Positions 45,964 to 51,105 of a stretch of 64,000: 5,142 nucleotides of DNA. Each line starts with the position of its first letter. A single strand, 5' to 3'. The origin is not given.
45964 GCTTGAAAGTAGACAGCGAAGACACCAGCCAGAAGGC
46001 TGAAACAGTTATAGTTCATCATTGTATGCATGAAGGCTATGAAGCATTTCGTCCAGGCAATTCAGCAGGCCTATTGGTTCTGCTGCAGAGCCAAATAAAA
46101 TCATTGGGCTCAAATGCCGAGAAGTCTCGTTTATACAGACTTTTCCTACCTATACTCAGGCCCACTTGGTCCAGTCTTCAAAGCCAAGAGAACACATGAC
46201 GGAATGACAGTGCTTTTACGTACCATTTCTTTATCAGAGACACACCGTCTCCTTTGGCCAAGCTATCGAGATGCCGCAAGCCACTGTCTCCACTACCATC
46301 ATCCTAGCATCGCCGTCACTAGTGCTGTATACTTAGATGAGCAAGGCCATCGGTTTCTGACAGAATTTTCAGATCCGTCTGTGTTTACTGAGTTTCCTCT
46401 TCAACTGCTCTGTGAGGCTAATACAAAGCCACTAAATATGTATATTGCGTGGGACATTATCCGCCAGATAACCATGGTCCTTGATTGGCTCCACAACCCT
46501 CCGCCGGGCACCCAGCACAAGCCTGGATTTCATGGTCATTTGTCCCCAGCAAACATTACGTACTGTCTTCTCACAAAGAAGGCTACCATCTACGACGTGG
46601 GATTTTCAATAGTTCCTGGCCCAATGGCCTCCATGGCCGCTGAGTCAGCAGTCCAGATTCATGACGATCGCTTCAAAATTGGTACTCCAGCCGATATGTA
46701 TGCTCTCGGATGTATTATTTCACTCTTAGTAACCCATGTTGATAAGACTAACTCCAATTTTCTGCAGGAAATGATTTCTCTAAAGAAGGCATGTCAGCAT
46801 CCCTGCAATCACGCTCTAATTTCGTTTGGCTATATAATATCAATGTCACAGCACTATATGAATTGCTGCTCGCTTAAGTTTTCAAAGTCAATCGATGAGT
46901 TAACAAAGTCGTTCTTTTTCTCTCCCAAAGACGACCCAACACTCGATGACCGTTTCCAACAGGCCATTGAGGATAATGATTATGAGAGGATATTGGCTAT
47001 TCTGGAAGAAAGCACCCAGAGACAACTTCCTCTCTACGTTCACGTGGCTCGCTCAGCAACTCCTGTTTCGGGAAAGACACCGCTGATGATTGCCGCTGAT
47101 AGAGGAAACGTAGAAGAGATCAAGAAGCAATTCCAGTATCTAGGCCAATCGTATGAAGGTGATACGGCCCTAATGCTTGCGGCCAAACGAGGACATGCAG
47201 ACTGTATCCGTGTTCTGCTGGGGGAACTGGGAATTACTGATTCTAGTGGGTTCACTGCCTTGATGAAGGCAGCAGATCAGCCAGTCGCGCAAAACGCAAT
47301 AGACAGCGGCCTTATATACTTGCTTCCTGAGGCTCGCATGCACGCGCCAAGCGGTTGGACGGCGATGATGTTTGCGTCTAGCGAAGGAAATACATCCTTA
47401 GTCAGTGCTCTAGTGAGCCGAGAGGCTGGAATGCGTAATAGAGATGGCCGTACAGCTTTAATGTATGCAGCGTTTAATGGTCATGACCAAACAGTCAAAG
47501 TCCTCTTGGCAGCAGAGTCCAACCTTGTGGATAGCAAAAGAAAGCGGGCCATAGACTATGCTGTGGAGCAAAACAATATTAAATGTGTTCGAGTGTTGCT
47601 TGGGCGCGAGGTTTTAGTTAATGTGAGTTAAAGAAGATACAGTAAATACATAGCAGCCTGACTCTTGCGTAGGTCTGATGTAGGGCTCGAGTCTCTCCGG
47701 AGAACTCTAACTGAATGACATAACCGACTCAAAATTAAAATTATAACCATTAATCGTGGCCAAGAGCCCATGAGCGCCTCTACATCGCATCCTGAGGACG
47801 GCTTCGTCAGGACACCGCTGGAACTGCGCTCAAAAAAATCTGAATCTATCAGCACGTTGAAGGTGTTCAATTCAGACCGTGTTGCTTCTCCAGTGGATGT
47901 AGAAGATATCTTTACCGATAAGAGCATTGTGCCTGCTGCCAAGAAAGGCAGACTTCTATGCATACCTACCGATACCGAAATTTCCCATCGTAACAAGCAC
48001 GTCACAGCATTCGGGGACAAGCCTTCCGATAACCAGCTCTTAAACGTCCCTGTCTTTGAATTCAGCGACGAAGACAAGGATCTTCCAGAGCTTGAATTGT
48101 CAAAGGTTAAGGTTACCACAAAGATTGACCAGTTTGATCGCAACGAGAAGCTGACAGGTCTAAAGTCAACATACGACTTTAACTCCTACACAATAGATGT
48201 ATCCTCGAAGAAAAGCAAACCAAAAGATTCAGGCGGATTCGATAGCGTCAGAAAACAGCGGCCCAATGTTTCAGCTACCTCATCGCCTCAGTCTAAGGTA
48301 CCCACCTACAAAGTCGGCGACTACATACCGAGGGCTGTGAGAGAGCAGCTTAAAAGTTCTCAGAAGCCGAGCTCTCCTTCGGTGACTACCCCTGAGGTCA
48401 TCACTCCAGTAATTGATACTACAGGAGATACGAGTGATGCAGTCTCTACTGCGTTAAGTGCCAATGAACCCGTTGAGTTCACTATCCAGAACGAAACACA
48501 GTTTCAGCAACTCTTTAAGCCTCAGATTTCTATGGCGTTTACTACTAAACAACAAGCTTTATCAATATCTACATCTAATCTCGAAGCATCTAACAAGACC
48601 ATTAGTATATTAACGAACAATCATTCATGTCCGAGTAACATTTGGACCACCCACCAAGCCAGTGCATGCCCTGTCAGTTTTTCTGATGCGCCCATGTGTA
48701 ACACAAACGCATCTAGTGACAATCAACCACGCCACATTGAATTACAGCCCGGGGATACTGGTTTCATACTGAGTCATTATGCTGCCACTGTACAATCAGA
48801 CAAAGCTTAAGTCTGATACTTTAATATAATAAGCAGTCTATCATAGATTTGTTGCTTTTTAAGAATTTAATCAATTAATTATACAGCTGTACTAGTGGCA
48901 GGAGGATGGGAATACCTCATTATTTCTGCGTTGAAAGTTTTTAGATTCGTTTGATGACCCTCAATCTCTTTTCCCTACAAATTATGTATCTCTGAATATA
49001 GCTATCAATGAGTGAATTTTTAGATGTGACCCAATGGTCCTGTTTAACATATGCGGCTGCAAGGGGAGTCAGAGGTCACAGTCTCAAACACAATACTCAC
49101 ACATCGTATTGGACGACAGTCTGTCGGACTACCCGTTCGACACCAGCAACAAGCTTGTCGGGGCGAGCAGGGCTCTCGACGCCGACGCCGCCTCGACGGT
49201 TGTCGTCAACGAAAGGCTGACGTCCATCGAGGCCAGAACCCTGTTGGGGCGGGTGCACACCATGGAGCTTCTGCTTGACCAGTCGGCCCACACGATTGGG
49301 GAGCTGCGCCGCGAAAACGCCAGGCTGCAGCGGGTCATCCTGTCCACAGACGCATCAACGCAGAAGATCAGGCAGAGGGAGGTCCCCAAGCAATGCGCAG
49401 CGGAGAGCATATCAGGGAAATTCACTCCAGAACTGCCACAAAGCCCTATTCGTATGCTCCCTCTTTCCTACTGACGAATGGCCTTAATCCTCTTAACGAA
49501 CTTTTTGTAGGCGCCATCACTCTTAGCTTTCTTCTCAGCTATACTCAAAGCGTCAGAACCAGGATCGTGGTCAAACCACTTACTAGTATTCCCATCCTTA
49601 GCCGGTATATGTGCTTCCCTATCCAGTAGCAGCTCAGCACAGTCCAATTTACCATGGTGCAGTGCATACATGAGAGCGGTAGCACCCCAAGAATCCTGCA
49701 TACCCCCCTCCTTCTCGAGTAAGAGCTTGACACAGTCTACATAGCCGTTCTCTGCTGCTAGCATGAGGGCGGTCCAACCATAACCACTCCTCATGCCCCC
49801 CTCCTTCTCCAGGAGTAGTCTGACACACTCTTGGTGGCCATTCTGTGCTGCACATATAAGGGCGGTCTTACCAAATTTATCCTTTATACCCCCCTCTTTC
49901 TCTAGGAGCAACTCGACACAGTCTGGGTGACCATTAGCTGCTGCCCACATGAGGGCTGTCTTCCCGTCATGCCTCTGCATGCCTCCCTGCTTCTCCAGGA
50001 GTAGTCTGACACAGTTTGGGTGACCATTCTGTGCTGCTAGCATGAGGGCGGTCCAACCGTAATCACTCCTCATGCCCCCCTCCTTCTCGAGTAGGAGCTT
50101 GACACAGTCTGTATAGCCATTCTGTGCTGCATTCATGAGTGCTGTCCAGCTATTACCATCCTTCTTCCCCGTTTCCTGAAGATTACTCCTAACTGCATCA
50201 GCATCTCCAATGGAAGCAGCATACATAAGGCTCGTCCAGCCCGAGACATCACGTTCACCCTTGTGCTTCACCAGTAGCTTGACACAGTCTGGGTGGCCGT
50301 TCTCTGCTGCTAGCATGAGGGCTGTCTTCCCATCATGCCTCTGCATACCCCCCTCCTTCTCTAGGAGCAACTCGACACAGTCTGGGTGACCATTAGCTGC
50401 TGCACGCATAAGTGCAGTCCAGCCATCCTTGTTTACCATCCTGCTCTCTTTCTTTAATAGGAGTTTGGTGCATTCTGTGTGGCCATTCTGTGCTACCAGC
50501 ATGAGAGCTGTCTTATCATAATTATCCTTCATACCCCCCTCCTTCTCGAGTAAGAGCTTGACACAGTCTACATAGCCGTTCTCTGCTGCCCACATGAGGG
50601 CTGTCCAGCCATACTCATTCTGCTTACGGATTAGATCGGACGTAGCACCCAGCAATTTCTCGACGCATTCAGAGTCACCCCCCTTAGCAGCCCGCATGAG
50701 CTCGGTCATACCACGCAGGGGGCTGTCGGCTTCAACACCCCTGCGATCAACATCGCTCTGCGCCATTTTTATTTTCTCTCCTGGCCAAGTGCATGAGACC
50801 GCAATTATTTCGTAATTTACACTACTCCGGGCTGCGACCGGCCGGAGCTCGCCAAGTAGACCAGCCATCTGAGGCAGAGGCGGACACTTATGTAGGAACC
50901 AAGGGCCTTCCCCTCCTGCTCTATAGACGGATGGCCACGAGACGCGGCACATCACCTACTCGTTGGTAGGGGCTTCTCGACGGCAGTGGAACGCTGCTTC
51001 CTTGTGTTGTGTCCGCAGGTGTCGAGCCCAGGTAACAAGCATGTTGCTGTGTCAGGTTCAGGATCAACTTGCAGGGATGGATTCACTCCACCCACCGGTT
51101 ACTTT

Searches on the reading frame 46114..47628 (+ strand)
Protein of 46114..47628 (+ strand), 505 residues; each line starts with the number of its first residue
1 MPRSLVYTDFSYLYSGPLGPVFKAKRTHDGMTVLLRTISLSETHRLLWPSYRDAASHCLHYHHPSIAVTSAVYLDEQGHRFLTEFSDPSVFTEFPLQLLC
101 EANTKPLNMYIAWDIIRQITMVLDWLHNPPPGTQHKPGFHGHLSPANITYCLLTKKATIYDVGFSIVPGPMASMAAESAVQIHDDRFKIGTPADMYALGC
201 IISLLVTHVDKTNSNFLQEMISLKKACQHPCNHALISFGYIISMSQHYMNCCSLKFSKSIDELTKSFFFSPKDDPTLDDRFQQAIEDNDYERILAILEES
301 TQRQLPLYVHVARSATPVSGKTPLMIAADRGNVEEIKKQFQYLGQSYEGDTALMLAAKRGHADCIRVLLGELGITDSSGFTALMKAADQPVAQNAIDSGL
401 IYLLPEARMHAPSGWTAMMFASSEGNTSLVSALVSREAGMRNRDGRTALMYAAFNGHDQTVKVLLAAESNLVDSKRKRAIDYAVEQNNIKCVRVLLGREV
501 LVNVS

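Call 75: search_protein_families(library=pfam, max_evalue=0.001, proteins=[window:46114-47628:+])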
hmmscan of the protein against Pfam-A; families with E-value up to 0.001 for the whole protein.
window:46114-47628:+ (505 aa): 7 families
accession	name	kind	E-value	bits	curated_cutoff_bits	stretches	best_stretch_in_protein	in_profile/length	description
PF12796.13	Ank_2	-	6e-45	152.2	27.3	4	402-468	15-83/90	Ankyrin repeats (3 copies)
PF00023.36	Ank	-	8.6e-26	89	21.1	2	444-472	1-31/33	Ankyrin repeat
PF13606.12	Ank_3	-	2.5e-17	61.4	22.3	0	444-466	1-23/30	Ankyrin repeat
PF13637.12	Ank_4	-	4.8e-17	62.1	22.7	0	440-465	25-50/50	Ankyrin repeats (many copies)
PF13857.12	Ank_5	-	1.3e-16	60.9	27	1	348-383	15-53/56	Ankyrin repeats (many copies)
PF24521.3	Ank_KRIT1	-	5.8e-06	26.5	80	0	322-374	20-70/149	KRIT1 ankyrin-repeats domain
PF00069.31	Pkinase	-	0.00023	21.1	31.7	0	15-209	9-194/263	Protein kinase domain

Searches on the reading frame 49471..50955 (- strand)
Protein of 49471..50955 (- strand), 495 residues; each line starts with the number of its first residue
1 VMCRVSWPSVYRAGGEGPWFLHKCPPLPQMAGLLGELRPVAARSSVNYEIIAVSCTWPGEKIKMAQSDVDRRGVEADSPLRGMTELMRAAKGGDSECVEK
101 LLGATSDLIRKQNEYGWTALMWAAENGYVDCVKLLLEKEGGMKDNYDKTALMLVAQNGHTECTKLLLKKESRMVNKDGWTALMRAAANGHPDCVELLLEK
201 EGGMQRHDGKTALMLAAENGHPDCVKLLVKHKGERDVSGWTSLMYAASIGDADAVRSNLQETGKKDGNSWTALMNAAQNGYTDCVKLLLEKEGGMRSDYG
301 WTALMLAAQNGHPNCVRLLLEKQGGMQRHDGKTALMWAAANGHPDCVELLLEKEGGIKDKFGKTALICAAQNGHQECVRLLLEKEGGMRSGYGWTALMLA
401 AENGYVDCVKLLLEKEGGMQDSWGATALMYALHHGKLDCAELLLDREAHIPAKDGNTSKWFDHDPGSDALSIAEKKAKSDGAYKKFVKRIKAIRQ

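Call 75: search_protein_families(library=pfam, max_evalue=0.001, proteins=[window:49471-50955:-])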
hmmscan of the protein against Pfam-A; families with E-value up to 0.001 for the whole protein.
window:49471-50955:- (495 aa): 9 families
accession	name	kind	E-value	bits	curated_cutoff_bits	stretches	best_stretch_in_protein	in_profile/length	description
PF12796.13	Ank_2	-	5.9e-104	341.3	27.3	6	243-322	1-82/90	Ankyrin repeats (3 copies)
PF00023.36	Ank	-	5.5e-88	284.2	21.1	9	115-138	1-23/33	Ankyrin repeat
PF13637.12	Ank_4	-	2.5e-61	202.7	22.7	4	156-198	6-50/50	Ankyrin repeats (many copies)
PF13606.12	Ank_3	-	7.9e-58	185.2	22.3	5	330-353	1-24/30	Ankyrin repeat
PF13857.12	Ank_5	-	5.3e-55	183.2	27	2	419-456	11-48/56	Ankyrin repeats (many copies)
PF24521.3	Ank_KRIT1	-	2e-17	63.7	80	0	242-324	21-109/149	KRIT1 ankyrin-repeats domain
PF23745.1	ANK_LRRK2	-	5.6e-06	26.7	27.5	0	86-169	35-115/130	LRRK2 ANK repeat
PF08496.15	Peptidase_S49_N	-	7.6e-06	26.5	27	0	271-303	114-144/147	Peptidase family S49 N-terminal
PF18571.6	VWA_3_C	-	0.00055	20.2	25.8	0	215-230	2-17/47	von Willebrand factor type A C-terminal domain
